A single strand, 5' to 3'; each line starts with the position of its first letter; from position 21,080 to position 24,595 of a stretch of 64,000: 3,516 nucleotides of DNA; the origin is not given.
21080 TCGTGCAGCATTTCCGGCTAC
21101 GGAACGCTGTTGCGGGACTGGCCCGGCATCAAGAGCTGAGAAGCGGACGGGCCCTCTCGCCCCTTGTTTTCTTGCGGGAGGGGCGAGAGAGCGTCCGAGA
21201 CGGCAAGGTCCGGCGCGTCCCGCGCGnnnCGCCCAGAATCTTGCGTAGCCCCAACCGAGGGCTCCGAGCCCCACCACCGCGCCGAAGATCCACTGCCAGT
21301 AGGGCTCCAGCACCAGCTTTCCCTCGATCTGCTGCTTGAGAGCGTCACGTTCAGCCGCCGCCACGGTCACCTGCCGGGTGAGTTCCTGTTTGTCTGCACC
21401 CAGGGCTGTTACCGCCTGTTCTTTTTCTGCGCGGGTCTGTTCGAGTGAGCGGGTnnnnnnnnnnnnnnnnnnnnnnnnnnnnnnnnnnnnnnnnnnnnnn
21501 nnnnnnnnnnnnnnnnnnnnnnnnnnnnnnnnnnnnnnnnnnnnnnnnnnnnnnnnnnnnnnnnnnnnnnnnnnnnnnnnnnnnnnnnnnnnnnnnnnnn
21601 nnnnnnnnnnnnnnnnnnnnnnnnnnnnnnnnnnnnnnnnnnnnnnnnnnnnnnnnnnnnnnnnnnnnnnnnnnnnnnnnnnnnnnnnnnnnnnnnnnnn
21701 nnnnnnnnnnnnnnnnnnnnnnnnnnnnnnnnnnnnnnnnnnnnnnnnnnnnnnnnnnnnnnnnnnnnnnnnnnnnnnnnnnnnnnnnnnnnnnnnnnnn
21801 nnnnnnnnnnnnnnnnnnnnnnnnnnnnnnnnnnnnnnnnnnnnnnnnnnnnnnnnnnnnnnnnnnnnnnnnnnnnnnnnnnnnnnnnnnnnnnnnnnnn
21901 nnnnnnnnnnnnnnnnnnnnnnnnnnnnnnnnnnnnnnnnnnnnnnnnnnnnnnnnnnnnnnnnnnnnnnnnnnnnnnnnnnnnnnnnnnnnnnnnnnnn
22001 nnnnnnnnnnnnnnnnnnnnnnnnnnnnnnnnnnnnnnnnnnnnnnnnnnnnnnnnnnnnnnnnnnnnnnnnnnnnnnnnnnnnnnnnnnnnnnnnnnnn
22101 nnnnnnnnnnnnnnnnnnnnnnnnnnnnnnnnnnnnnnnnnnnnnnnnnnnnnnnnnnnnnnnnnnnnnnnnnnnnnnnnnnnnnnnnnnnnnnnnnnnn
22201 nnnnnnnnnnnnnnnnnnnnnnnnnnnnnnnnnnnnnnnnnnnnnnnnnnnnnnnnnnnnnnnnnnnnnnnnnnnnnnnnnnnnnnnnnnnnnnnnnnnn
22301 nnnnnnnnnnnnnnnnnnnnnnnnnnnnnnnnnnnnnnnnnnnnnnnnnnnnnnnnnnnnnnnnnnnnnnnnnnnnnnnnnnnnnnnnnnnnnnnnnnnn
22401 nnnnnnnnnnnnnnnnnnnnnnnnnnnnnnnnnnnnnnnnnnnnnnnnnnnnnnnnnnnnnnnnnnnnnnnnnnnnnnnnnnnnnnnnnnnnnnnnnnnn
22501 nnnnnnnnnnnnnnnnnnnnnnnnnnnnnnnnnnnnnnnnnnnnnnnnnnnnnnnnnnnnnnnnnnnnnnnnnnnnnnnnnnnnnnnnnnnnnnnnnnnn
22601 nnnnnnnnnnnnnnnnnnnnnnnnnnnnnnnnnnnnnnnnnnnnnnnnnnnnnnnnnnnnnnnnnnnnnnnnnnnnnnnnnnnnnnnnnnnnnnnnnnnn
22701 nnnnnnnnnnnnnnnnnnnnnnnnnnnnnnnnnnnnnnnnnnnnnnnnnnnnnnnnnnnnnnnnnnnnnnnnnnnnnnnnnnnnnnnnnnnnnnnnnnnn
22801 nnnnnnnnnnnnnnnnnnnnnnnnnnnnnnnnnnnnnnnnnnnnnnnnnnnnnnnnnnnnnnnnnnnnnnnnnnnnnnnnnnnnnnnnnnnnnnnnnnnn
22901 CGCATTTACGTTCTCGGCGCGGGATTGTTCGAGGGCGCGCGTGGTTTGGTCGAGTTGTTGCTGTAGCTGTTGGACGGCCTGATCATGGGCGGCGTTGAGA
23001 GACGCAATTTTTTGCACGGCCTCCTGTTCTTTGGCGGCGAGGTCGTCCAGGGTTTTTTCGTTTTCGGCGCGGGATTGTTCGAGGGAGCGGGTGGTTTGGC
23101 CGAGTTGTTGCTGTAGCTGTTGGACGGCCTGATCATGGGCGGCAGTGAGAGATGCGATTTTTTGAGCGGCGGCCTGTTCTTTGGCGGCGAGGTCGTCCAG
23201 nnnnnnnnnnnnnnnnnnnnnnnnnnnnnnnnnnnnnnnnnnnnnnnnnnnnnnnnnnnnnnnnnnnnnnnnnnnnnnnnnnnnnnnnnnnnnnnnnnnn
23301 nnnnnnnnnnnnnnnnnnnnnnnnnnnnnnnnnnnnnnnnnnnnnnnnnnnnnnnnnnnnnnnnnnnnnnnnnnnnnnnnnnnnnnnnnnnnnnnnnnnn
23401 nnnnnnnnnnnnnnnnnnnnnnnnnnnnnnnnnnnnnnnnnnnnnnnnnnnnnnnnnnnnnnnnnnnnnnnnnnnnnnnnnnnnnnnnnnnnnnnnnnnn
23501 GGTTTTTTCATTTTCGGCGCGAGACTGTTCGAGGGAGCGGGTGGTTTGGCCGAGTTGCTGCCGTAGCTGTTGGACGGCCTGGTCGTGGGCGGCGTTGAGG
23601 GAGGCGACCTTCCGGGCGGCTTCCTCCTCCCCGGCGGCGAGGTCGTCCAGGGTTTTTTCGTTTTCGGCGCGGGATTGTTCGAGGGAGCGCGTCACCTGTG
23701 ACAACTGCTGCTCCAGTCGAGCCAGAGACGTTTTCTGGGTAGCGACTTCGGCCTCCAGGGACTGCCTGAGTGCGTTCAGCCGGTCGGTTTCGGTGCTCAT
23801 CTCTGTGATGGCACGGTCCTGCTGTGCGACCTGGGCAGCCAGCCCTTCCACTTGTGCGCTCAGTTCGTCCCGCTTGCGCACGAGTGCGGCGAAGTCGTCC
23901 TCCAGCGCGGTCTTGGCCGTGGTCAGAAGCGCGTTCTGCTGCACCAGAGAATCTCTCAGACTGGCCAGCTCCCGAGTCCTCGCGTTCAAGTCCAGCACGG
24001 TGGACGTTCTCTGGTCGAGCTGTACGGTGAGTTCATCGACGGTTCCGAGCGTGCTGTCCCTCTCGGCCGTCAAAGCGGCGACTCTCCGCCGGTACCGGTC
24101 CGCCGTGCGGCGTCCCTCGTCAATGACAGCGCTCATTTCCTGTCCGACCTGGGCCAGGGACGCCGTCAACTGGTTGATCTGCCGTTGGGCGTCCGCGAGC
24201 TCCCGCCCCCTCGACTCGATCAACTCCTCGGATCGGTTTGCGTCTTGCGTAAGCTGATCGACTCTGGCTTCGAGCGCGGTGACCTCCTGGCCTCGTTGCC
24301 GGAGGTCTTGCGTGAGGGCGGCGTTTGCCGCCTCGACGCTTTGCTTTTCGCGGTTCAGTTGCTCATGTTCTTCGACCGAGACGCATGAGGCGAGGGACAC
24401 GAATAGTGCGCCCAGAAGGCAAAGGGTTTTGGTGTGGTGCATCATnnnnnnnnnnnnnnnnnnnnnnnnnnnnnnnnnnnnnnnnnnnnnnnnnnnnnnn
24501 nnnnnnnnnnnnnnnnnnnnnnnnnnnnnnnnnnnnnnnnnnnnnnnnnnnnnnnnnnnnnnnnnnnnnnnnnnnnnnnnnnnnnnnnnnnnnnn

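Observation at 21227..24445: Roughly 1070-aa periplasm-spanning (?) coiled-coil protein built from about 15 near-identical 150-bp tandem repeats, with a lipobox N-terminus and a TM C-terminus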

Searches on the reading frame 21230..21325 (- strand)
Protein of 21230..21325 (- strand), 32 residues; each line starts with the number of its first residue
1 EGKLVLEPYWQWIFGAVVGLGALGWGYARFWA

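Call 33: search_protein_families(library=pfam, proteins=[window:21230-21325:-], max_evalue=10)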
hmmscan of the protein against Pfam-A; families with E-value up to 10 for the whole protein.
seq(32 aa): 0 families

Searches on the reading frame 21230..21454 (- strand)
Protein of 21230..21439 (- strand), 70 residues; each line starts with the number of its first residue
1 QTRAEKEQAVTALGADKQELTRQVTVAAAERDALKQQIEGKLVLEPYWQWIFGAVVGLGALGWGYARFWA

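Call 33: search_protein_families(library=pfam, proteins=[window:21230-21439:-], max_evalue=10)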
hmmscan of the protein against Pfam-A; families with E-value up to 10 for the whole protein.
seq(70 aa): 1 family
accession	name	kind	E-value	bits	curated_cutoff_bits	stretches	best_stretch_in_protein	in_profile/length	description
PF18035.6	Bap31_Bap29_C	-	0.17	12.4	30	1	18-40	4-26/52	Bap31/Bap29 cytoplasmic coiled-coil domain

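Call 38: find_related_loci(query=A2, collection=metagenome_contigs, flank=6000)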
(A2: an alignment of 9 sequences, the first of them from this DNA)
Query A2 (75 aa) in metagenome_contigs; peptide patterns used: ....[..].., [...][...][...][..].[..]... (x = any residue, [..] = any of these).
554 stretches matched a pattern; 2 encode a relative of the query (tblastn E <= 1e-3); 2 distinct loci.
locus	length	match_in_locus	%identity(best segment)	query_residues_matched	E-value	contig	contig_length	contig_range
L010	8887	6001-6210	80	1-70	4e-36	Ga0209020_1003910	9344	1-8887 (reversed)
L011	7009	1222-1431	80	1-70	7e-36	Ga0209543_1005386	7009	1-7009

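Call 63: find_related_loci(query=A2, collection=viral_contigs, flank=5000)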
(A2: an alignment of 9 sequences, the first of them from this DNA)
Query A2 (75 aa) in viral_contigs; peptide patterns used: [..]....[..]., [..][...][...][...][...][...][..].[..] (x = any residue, [..] = any of these).
600 stretches matched a pattern, but none encodes a relative of the query by tblastn (E <= 1e-3).

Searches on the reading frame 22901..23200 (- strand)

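Call 21: search_protein_families(library=ncbifam, proteins=[window:22901-23200:-], max_evalue=10)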
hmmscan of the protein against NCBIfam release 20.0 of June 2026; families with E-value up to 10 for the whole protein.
seq(100 aa): 51 families (the best 25 are shown)
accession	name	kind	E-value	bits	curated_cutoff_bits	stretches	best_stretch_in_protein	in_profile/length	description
NF052504.1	sll1863_fam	domain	1.1e-07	32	35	2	43-93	34-84/93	sll1863 family stress response protein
NF047980.1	RoaM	exception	0.0034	16.6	400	1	48-88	84-124/356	actin-based motility regulator RoaM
TIGR03652.1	FeS_repair_RIC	equivalog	0.016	15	204.7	1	10-89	92-176/216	iron-sulfur cluster repair di-iron protein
NF041881.1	PTPDL_fam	equivalog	0.019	14.1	200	1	6-97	199-290/339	PTPDL family protein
NF003519.0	PRK05182.2-5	equivalog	0.025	13.6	277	1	20-93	247-317/320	DNA-directed RNA polymerase subunit alpha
NF033533.1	lone7_assoc_B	subfamily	0.035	14.8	35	2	4-47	76-119/136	type VII secretion system-associated protein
NF053609.1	Sul12a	equivalog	0.041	14.1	150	1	53-92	58-97/103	Sul12a family chromatin-organizing protein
NF007967.0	PRK10691.1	equivalog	0.067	12.5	201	2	56-95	84-123/219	fumarylacetoacetate hydrolase family protein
NF009643.0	PRK13169.1-4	equivalog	0.088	13.4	249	1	28-82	47-101/129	DNA replication initiation control protein YabA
NF011429.0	PRK14857.1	equivalog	0.11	13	77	1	29-86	30-87/91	TatA/E family twin arginine-targeting protein translocase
TIGR00640.1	acid_CoA_mut_C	subfamily_domain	0.12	12.3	57.45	1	54-88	48-82/132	methylmalonyl-CoA mutase C-terminal domain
NF045487.1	ASRP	equivalog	0.14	10.7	300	1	15-92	130-419/593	archaea-specific SMC-related protein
TIGR00996.1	Mtu_fam_mce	paralog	0.22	10.7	140.5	1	11-96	196-277/291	MCE family protein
NF040601.1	TerS_not_xtmA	equivalog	0.27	10.9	120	1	4-94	135-215/233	phage terminase small subunit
NF011358.0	PRK14776.1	equivalog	0.28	11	285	0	13-32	14-33/170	lipoprotein signal peptidase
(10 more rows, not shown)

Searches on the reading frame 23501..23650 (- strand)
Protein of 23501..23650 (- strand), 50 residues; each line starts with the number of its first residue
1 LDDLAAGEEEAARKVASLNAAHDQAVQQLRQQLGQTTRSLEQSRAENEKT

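Call 57: find_homologous_proteins(query=A3, max_evalue=0.001)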
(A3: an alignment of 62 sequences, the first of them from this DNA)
Query A3 (62 sequences): 537 candidates shared short words with the query, none scored E <= 0.001.

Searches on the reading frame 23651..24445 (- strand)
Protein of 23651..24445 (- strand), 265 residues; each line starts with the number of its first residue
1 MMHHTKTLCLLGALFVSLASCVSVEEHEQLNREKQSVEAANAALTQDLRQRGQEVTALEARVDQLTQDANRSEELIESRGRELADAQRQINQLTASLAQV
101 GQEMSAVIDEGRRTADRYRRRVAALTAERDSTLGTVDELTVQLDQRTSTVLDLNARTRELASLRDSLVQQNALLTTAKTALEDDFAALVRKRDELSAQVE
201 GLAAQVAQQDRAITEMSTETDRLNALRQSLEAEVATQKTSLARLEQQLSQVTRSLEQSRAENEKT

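Call 21: search_protein_families(library=ncbifam, proteins=[window:23651-24445:-], max_evalue=10)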
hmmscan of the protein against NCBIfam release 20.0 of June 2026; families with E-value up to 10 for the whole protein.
seq(265 aa): 43 families (the best 25 are shown)
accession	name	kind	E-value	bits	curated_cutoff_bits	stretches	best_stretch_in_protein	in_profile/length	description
TIGR02169.1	SMC_prok_A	equivalog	5.2e-09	34.4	729.4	1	26-262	690-920/1165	chromosome segregation protein SMC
TIGR02168.1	SMC_prok_B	equivalog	5.8e-09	34.3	567.35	1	26-263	680-920/1181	chromosome segregation protein SMC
TIGR04523.1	Mplasa_alph_rch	subfamily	7.5e-09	34.1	270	1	26-263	378-627/745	helix-rich protein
NF045487.1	ASRP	equivalog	1.5e-08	33.7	300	2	25-161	142-463/593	archaea-specific SMC-related protein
NF052320.1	Cbp1_fam_LP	subfamily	5.4e-06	26.1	90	2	7-169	3-162/286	Cbp1 family collagen-binding glycoprotein adhesin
NF002572.0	PRK02224.1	equivalog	1.9e-05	23.1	1087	1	25-257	475-705/888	DNA double-strand break repair ATPase Rad50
NF045780.1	TrlF_fam_ATP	equivalog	3.3e-05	22.8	350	1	25-258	456-691/944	TrlF family AAA-like ATPase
NF043058.1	T4SS_LegC2C7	subfamily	3.4e-05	23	350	2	187-261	140-214/348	LegC2/C7 family Dot/Icm T4SS effector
NF053563.1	Rkd4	equivalog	4.5e-05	21.8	860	1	25-256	192-408/747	arcadin-4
NF038218.1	IcmG_DotF_IVB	equivalog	0.00023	20.9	200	3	174-248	115-189/266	type IVB secretion system protein IcmG/DotF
NF033930.1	pneumo_PspA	exception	0.00035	19.4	850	1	23-263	152-361/659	pneumococcal surface protein A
TIGR04527.1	mycoplas_twoTM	subfamily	0.00074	19.3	125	2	28-153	54-169/248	MG_279/MG_280 family protein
NF041035.1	Rad50_Halo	equivalog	0.0011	17.5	1000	1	25-257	223-451/883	DNA double-strand break repair ATPase Rad50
NF058640.1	PlzR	equivalog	0.003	17.6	80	1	87-146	16-76/87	PlzR type 4 pili assembly inhibitor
NF041034.1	Rad50_Sulf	equivalog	0.0032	15.4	1000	1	28-258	280-689/872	DNA double-strand break repair ATPase Rad50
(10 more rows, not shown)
